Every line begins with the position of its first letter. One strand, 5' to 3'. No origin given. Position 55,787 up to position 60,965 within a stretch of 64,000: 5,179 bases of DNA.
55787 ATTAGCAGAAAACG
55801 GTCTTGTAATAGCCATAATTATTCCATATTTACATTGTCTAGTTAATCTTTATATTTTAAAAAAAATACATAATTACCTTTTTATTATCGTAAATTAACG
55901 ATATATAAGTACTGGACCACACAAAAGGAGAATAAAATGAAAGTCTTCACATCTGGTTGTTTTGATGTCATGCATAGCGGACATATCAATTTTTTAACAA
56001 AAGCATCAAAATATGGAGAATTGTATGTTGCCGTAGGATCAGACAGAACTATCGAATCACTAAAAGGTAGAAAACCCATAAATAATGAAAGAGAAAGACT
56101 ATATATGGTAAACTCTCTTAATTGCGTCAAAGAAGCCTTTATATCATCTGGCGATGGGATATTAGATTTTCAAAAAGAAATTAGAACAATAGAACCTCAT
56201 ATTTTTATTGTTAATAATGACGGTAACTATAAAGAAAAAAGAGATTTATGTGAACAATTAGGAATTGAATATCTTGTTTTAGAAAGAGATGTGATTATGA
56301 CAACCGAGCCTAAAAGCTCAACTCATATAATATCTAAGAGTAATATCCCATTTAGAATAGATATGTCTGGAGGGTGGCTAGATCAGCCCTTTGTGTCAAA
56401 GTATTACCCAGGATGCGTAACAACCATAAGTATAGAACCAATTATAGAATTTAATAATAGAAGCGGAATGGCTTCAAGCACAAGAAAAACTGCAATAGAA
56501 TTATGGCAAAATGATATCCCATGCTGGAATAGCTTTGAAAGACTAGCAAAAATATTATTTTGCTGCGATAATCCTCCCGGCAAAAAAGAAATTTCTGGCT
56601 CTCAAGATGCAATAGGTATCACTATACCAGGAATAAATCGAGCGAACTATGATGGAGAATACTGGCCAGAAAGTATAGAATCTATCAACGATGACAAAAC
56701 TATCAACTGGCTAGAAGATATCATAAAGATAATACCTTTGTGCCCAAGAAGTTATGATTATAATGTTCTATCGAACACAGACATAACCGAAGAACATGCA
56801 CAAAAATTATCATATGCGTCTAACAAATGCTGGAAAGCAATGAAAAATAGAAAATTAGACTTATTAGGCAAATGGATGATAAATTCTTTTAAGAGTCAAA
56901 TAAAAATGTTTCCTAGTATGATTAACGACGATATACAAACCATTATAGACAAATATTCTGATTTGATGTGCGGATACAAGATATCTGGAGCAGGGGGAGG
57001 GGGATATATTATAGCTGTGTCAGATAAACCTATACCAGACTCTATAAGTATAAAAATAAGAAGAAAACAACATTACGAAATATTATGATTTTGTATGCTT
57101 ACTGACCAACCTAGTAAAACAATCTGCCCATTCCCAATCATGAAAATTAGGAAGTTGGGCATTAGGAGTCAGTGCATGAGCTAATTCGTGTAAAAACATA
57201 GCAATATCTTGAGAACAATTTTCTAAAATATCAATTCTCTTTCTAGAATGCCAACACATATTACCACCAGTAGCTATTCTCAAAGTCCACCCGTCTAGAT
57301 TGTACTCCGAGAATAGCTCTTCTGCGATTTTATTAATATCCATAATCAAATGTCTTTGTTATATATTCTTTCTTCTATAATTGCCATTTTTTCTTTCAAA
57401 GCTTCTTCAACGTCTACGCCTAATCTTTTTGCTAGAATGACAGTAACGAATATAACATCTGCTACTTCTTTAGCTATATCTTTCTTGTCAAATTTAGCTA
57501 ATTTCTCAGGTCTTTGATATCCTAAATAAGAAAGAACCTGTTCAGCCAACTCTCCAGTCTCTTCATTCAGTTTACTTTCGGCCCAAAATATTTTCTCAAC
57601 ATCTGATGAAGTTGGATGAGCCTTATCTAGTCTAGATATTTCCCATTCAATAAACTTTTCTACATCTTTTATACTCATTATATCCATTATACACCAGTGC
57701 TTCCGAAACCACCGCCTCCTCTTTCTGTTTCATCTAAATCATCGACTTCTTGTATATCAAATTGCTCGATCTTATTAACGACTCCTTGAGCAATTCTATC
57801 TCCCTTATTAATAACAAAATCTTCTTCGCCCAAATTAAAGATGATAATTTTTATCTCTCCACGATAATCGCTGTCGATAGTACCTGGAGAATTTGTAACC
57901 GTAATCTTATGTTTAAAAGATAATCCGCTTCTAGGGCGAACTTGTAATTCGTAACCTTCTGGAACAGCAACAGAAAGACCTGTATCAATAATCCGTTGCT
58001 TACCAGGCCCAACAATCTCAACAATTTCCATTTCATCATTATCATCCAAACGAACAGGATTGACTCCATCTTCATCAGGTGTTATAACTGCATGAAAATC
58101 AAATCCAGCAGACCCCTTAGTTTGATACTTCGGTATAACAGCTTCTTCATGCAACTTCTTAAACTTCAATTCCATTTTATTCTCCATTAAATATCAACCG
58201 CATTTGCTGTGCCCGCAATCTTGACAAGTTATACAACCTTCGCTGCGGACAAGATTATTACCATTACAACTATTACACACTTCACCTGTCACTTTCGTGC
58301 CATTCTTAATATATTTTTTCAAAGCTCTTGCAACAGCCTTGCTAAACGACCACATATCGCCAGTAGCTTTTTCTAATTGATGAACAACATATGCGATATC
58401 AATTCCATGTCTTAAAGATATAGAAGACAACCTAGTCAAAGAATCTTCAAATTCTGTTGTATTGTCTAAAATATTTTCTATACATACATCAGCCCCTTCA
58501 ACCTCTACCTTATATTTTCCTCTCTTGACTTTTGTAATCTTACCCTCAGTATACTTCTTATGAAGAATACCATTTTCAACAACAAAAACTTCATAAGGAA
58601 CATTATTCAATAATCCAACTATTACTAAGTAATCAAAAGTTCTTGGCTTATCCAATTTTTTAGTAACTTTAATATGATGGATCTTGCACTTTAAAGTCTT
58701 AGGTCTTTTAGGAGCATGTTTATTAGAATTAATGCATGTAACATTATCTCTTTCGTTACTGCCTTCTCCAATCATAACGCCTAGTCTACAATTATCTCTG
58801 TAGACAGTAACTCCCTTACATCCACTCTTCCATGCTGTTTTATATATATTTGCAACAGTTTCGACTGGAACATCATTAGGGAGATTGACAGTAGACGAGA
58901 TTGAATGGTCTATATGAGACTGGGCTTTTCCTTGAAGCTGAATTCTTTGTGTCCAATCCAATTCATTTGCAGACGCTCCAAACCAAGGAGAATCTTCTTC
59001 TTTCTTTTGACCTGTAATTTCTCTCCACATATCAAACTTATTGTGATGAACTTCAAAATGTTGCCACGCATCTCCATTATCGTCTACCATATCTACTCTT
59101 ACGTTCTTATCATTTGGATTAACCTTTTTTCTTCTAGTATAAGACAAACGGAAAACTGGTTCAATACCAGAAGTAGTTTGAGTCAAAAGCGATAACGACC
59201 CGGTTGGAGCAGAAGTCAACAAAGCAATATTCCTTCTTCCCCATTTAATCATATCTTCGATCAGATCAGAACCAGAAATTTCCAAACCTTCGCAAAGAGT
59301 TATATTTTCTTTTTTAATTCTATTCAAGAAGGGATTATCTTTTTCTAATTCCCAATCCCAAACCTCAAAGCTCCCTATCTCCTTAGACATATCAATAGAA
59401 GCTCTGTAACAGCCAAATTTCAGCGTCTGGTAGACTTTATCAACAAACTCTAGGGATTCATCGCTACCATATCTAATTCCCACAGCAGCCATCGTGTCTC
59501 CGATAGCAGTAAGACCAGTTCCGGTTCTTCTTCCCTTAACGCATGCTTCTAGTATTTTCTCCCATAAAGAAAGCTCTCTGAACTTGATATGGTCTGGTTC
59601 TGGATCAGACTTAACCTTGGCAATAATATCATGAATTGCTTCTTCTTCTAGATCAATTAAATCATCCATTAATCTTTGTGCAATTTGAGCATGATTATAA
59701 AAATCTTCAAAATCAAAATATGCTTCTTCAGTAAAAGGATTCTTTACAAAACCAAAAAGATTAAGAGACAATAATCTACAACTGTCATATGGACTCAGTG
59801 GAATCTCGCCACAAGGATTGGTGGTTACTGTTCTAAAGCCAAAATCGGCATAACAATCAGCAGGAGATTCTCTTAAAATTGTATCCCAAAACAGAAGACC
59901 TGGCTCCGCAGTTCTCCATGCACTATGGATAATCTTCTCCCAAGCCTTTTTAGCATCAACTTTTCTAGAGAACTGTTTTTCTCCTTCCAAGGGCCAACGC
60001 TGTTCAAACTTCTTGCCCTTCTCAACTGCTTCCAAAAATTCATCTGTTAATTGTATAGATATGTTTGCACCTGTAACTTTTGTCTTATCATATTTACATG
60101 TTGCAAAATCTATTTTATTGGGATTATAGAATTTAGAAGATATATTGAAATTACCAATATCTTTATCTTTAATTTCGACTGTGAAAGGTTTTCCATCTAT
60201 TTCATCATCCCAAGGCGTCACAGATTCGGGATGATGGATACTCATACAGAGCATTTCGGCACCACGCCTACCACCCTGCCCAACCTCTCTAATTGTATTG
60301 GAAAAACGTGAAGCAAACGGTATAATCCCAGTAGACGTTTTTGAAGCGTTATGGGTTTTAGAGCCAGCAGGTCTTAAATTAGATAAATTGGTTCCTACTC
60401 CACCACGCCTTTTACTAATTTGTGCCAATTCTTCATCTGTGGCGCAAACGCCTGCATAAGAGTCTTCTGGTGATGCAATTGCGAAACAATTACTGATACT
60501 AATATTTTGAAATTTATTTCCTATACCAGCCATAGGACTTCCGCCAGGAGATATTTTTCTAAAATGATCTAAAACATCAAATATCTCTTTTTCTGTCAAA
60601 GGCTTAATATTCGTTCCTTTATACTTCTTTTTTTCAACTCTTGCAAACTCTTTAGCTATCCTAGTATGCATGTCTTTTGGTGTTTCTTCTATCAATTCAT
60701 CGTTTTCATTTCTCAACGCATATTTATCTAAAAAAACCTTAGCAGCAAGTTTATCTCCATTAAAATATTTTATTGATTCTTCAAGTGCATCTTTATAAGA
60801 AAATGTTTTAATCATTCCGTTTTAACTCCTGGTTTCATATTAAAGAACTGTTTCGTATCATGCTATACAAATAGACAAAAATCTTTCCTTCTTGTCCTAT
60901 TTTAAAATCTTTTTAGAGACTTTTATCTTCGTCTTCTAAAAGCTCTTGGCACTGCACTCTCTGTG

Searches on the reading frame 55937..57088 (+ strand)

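Call 9: search_protein_families(library=phrogs, proteins=[window:55937-57088:+], max_evalue=0.001)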
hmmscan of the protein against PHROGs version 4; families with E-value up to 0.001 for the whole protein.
window:55937-57088:+ (383 aa): 2 families
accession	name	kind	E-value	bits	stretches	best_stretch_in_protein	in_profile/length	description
phrog_7878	-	other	2.2e-17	64.3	1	3-118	4-116/131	bifunctional heptose 7-phosphate kinase/heptose 1-phosphate adenyltransferase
phrog_34407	-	unknown function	0.00099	19.6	0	275-377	222-326/348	-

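Call 20: search_protein_families(library=pfam, proteins=[window:55937-57088:+], max_evalue=0.01)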
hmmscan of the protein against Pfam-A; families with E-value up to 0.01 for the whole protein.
window:55937-57088:+ (383 aa): 2 families
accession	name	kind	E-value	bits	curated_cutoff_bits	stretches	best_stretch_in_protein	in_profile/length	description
PF01467.32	CTP_transf_like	-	5.2e-13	49.8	21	1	5-131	2-101/133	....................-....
PF08544.19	GHMP_kinases_C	-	0.0024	18.7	21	1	301-365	4-70/85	GHMP kinases C terminal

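Call 55: search_protein_families(library=ncbifam, proteins=[window:55937-57088:+], max_evalue=5)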
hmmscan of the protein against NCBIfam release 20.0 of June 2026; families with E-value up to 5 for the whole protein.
window:55937-57088:+ (383 aa): 17 families
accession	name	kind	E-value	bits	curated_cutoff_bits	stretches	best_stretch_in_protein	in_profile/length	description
TIGR02199.1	rfaE_dom_II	equivalog_domain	6.4e-20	71.4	181.5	1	3-135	14-142/144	D-glycero-beta-D-manno-heptose 1-phosphate adenylyltransferase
NF008454.0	PRK11316.1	equivalog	4.4e-15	55.3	521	1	3-133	343-469/475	bifunctional D-glycero-beta-D-manno-heptose-7-phosphate kinase/D-glycero-beta-D-manno-heptose 1-phosphate adenylyltransferase HldE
TIGR00125.1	cyt_tran_rel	domain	2.8e-12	46.6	27.7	1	3-66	2-64/65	adenylyltransferase/cytidyltransferase family protein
NF009948.0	PRK13412.1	equivalog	1.4e-11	42.9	721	2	300-365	873-938/974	bifunctional fucokinase/fucose-1-phosphate guanylyltransferase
NF001985.0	PRK00777.1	subfamily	2.8e-08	34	104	1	1-59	5-63/157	pantetheine-phosphate adenylyltransferase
TIGR01518.1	g3p_cytidyltrns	equivalog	1.5e-06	28.3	165.4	1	3-117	1-112/125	glycerol-3-phosphate cytidylyltransferase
NF004162.0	PRK05627.1-5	equivalog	0.00042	19.8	241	1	4-97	17-108/304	bifunctional riboflavin kinase/FAD synthetase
NF003006.0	PRK03817.1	equivalog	0.00071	18.7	443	1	297-377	248-328/352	galactokinase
TIGR00131.1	gal_kin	equivalog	0.0014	17.6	226.65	1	293-364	280-352/388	galactokinase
TIGR00549.1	mevalon_kin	equivalog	0.0085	15.6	163.05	1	282-360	198-275/276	mevalonate kinase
NF041124.1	CoaD_Thcocales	equivalog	0.015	15.2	290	1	2-42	6-47/156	phosphopantetheine adenylyltransferase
NF045965.1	RibF_rel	equivalog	0.018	14.5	200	1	3-91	15-103/279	FAD synthase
TIGR01510.1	coaD_prev_kdtB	equivalog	0.03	14.3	103.3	1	6-38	5-38/155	pantetheine-phosphate adenylyltransferase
NF005518.0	PRK07143.1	equivalog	0.036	13.5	232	1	3-91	18-102/281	hypothetical protein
NF002243.0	PRK01153.1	subfamily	0.074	12.6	127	1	1-59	1-57/175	nicotinamide-nucleotide adenylyltransferase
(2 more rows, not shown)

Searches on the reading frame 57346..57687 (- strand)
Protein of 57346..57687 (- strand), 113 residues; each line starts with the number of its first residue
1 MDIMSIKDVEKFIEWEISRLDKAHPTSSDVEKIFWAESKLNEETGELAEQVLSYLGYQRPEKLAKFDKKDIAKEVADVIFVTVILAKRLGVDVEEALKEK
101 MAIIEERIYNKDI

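Call 9: search_protein_families(library=phrogs, proteins=[window:57346-57687:-], max_evalue=0.001)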
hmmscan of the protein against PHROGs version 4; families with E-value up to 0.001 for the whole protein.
window:57346-57687:- (113 aa): 7 families
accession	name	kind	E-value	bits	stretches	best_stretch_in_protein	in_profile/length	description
phrog_229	-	other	1.2e-05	25.7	1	40-97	282-334/533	MazG-like pyrophosphatase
phrog_1994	-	DNA, RNA and nucleotide metabolism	0.0001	23.3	1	9-107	71-155/170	DNA binding protein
phrog_715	-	other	0.00019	22.7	1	38-107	33-104/123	MazG-like pyrophosphatase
phrog_3301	-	other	0.00024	22.1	1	43-109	109-162/169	pyrophosphatase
phrog_37613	-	other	0.00029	21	1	27-99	287-354/394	MazG-like pyrophosphatase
phrog_1247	-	other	0.00047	20.3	1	39-82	155-189/444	MazG-like pyrophosphatase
phrog_9147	-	unknown function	0.00051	20.8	1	39-112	27-99/204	-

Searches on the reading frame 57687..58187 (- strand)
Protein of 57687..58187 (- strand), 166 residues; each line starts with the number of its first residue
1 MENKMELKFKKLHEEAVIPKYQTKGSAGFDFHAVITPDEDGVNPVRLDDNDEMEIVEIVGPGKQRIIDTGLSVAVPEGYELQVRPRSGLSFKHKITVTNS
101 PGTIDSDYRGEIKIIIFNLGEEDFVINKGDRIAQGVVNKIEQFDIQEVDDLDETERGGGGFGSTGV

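Call 9: search_protein_families(library=phrogs, proteins=[window:57687-58187:-], max_evalue=0.001)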
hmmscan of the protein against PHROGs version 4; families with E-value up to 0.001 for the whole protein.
window:57687-58187:- (166 aa): 1 family
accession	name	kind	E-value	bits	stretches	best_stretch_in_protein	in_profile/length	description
phrog_135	-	DNA, RNA and nucleotide metabolism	6.8e-62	211.5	1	3-166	143-291/463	dUTPase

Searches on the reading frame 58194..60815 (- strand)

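Call 9: search_protein_families(library=phrogs, proteins=[window:58194-60815:-], max_evalue=0.001)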
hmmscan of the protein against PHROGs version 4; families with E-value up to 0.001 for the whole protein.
window:58194-60815:- (873 aa): 7 families
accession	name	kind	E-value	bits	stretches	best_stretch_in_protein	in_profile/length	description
phrog_84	-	DNA, RNA and nucleotide metabolism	1.7e-112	378.3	1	22-872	200-973/975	ribonucleoside-diphosphate reductase large subunit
phrog_3844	-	moron, auxiliary metabolic gene and host takeover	2.1e-30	107.1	1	345-667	161-425/451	NrdA-like aerobic NDP reductase large subunit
phrog_367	-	DNA, RNA and nucleotide metabolism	6.1e-23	81.9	2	229-381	292-430/701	ribonucleotide reductase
phrog_3987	-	DNA, RNA and nucleotide metabolism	2.2e-22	80.3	1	24-197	145-309/467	ribonucleotide reductase large subunit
phrog_6132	-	DNA, RNA and nucleotide metabolism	4.4e-07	30.4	1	108-182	216-289/530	ribonucleotide reductase large subunit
phrog_23565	-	DNA, RNA and nucleotide metabolism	1.3e-06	29.7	1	843-873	169-199/199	ribonucleotide reductase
phrog_30939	-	DNA, RNA and nucleotide metabolism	1.7e-06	27.2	0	44-188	432-577/977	ribonucleotide reductase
